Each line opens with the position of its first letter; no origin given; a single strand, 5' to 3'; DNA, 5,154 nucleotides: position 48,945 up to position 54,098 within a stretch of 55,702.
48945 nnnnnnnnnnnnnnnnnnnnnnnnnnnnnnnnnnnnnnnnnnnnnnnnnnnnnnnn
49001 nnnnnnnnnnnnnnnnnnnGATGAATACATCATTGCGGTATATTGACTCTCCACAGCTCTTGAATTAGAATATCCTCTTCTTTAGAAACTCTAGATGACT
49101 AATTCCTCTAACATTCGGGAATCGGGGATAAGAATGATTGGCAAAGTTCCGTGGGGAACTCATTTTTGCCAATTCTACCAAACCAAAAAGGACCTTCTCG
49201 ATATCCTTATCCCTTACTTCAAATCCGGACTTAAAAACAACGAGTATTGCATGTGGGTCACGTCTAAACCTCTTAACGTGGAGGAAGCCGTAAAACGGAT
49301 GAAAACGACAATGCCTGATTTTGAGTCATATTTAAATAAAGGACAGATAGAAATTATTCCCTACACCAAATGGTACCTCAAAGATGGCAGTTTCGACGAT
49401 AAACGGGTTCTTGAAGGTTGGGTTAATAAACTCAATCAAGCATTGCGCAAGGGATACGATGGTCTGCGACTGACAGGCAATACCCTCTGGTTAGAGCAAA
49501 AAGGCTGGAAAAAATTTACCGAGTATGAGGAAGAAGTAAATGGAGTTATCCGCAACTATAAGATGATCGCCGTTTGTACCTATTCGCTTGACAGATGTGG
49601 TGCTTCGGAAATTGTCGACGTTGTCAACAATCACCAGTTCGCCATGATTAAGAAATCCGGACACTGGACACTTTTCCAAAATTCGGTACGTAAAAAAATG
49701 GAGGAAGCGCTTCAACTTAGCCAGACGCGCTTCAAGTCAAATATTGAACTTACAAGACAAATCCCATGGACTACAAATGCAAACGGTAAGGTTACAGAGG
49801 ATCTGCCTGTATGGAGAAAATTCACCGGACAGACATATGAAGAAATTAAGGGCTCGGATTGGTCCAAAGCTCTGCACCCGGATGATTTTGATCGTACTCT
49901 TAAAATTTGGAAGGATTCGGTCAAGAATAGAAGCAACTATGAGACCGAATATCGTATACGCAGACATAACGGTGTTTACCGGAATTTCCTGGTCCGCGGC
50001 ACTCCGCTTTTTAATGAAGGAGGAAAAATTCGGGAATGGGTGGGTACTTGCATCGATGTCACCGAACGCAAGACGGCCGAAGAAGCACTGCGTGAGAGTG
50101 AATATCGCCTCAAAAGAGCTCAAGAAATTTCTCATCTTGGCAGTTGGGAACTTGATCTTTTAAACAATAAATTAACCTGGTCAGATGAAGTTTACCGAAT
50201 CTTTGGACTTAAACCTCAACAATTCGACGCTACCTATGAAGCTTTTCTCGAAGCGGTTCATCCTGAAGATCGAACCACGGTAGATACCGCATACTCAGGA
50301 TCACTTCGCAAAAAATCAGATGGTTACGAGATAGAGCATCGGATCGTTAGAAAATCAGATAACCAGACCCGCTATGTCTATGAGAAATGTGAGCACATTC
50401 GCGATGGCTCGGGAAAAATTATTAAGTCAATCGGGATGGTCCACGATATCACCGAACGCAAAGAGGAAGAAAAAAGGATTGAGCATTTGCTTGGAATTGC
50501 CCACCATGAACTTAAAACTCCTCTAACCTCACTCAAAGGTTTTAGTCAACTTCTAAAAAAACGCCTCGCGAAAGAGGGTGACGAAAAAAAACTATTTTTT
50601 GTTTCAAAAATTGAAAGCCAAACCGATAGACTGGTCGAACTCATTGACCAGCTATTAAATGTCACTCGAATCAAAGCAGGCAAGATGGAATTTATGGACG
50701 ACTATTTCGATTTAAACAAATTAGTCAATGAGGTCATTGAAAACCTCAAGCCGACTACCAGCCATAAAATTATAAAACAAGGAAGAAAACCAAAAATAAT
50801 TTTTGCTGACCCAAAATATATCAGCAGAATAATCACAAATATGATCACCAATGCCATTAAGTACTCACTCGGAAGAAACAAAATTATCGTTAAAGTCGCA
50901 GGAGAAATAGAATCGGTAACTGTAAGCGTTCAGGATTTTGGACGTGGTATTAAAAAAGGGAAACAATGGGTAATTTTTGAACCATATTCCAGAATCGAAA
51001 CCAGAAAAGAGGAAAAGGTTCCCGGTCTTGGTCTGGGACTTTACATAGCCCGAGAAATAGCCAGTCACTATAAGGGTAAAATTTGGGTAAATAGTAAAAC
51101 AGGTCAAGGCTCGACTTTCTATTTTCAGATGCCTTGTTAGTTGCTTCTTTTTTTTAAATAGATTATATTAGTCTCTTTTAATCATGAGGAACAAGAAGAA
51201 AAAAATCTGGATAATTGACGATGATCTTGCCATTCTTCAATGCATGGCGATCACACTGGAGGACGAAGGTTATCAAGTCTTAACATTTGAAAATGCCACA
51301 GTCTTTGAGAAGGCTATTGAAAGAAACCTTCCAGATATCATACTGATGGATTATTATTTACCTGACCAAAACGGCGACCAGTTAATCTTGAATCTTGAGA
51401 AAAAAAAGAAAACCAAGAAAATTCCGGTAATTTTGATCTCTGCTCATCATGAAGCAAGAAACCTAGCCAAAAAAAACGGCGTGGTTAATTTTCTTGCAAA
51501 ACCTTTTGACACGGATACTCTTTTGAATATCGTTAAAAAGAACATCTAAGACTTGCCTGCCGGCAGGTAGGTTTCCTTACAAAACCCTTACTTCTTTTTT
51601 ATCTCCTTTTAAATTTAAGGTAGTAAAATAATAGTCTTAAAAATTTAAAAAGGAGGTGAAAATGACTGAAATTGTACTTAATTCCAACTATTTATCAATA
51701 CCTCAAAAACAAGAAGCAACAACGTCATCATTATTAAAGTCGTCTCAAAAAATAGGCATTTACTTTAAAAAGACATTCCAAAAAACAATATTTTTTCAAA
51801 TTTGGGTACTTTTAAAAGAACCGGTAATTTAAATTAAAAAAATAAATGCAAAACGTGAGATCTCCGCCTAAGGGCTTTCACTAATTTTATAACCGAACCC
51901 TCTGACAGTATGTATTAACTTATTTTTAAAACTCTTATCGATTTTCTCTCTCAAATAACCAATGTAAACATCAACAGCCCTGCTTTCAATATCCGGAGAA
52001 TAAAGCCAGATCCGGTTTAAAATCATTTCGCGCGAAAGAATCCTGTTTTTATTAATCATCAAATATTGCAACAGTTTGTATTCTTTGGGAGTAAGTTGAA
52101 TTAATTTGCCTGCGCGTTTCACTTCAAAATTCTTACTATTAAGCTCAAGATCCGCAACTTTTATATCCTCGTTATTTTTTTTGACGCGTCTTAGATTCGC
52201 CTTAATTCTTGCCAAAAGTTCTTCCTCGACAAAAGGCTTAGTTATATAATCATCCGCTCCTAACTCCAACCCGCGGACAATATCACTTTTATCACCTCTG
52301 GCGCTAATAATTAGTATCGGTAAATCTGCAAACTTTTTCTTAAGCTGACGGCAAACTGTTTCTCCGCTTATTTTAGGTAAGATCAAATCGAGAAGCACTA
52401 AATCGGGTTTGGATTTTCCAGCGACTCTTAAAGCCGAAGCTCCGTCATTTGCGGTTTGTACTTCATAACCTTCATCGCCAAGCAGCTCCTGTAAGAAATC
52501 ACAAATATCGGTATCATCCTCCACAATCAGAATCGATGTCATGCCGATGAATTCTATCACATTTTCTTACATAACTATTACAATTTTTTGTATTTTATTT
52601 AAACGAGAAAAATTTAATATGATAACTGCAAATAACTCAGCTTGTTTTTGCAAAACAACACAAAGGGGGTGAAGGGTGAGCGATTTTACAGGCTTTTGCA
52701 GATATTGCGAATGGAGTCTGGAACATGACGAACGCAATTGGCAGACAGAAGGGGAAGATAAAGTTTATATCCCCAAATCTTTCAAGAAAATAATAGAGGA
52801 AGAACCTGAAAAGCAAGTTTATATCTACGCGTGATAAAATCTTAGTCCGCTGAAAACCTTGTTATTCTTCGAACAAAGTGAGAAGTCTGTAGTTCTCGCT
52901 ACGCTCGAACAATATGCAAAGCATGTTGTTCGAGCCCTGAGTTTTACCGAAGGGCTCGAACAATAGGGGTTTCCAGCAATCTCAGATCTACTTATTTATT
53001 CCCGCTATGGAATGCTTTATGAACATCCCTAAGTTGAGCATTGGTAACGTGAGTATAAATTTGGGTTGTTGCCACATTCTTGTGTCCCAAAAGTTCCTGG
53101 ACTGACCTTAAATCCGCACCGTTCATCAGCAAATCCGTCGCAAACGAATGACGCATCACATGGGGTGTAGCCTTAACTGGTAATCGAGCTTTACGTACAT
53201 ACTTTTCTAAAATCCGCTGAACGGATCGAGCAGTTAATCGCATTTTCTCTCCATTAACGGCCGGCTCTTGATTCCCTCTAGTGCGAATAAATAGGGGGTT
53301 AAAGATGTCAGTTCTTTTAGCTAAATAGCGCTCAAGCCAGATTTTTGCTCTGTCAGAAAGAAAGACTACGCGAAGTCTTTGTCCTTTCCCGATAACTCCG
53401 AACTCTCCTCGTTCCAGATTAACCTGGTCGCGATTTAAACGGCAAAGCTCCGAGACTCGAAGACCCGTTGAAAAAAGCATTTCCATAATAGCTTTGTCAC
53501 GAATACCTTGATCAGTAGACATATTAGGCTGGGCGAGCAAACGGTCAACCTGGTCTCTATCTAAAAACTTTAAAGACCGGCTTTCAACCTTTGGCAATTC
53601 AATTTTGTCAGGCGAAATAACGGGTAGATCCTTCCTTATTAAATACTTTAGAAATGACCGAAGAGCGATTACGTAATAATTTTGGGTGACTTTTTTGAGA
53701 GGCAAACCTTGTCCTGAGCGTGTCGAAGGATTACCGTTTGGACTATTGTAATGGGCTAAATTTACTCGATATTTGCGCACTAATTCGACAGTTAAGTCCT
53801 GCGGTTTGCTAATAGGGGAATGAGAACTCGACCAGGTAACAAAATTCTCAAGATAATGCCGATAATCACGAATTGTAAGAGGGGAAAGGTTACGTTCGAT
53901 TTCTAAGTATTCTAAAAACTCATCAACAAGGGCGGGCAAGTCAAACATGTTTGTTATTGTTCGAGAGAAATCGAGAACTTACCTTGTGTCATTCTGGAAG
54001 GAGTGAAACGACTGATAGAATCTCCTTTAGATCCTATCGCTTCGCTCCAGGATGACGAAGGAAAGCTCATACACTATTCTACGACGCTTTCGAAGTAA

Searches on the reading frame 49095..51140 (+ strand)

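Call 90: search_protein_families(library=pfam, proteins=[window:49095-51140:+])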
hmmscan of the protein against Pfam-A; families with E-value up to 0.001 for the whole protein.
window:49095-51140:+ (681 aa): 7 families
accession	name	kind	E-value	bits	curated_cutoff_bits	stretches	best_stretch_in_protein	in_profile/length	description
PF14417.12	MEDS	-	1.1e-50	172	29.8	1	22-181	1-161/161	MEDS: MEthanogen/methylotroph, DcmR Sensory domain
PF08447.18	PAS_3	-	6.2e-39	132.6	25.6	2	360-448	2-88/89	PAS fold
PF02518.31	HATPase_c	-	1.7e-22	80.4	26.4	1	572-680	2-108/111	Histidine kinase-, DNA gyrase B-, and HSP90-like ATPase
PF13426.13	PAS_9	-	5.6e-15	55.9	27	1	239-324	19-103/103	PAS domain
PF00512.31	HisKA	-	8.3e-14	51.8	26.9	1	465-529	5-66/66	His Kinase A (phospho-acceptor) domain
PF00989.32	PAS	-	3.9e-13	49.8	22.6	2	225-322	15-113/113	PAS fold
PF08448.16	PAS_4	-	2.4e-09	37.8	23.1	1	240-326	24-109/110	PAS fold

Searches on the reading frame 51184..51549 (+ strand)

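Call 90: search_protein_families(library=pfam, proteins=[window:51184-51549:+])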
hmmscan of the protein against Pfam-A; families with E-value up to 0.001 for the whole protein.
window:51184-51549:+ (121 aa): 1 family
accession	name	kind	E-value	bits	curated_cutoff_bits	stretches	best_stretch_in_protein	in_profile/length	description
PF00072.30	Response_reg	-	1.9e-21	76.8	30.2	1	8-117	1-110/111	Response regulator receiver domain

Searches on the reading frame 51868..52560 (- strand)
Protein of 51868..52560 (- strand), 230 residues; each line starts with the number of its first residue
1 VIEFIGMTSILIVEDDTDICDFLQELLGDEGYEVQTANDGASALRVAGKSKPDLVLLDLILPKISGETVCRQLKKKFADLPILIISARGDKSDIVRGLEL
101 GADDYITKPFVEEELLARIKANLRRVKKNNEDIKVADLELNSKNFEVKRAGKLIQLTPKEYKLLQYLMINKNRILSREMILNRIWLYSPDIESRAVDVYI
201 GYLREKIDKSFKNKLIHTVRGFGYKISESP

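Call 90: search_protein_families(library=pfam, proteins=[window:51868-52560:-])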
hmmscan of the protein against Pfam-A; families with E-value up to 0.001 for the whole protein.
window:51868-52560:- (230 aa): 2 families
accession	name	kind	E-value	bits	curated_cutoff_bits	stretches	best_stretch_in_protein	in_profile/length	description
PF00072.30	Response_reg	-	6.6e-32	110.4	30.2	1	10-120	1-111/111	Response regulator receiver domain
PF00486.34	Trans_reg_C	-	3.8e-27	94.6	26.2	1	152-225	2-76/77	Transcriptional regulatory protein, C terminal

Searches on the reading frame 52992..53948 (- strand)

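Call 90: search_protein_families(library=pfam, proteins=[window:52992-53948:-])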
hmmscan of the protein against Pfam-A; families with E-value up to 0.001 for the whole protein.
window:52992-53948:- (318 aa): 3 families
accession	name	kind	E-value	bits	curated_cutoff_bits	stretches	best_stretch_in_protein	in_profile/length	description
PF00589.27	Phage_integrase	-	2e-42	145.3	27.1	1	127-303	1-170/172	Phage integrase family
PF02899.23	Phage_int_SAM_1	-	6.8e-13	49.1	22.3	1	8-106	1-82/83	Phage integrase, N-terminal SAM-like domain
PF13495.12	Phage_int_SAM_4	-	4.3e-05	24.3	27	0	7-108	1-83/85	Phage integrase, N-terminal SAM-like domain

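Call 91: search_protein_families(library=ncbifam, proteins=[window:52992-53948:-], max_evalue=0.00001)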
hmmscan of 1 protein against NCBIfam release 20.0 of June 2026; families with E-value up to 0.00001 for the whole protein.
window:52992-53948:- (318 aa): 11 families
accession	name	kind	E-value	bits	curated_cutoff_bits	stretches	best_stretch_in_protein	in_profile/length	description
TIGR02224.1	recomb_XerC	equivalog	2.8e-72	243.6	335.15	1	10-315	2-291/295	tyrosine recombinase XerC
TIGR02225.1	recomb_XerD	equivalog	4.8e-72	242.7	329.6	1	9-315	1-288/290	site-specific tyrosine recombinase XerD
NF001399.0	PRK00283.1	subfamily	5.5e-71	239.2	279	1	6-315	7-297/300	tyrosine recombinase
NF040815.2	recomb_XerA_Arch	equivalog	1.4e-63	215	220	1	9-309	1-262/263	site-specific tyrosine recombinase/integron integrase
NF002331.0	PRK01287.1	subfamily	1.2e-59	202.1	371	1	6-316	28-327/365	site-specific tyrosine recombinase XerC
NF003462.0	PRK05084.1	equivalog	7e-36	123.7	267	1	126-309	171-352/360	tyrosine recombinase XerS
TIGR02249.1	integrase_gron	subfamily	3.5e-31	108.7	265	2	236-309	235-308/315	integron integrase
NF011946.0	PRK15417.1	equivalog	3.1e-19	69.3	435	1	239-305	253-319/337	integron integrase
NF007370.0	PRK09870.1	subfamily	8e-13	48.5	221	1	123-303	7-181/200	tyrosine-type DNA invertase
NF007371.0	PRK09871.1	subfamily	2e-11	43.8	222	1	140-306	17-179/198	tyrosine-type DNA invertase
NF040693.1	recomb_GmtY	equivalog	1.9e-08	34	340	0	260-308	391-439/441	gamma-mobile-trio recombinase GmtY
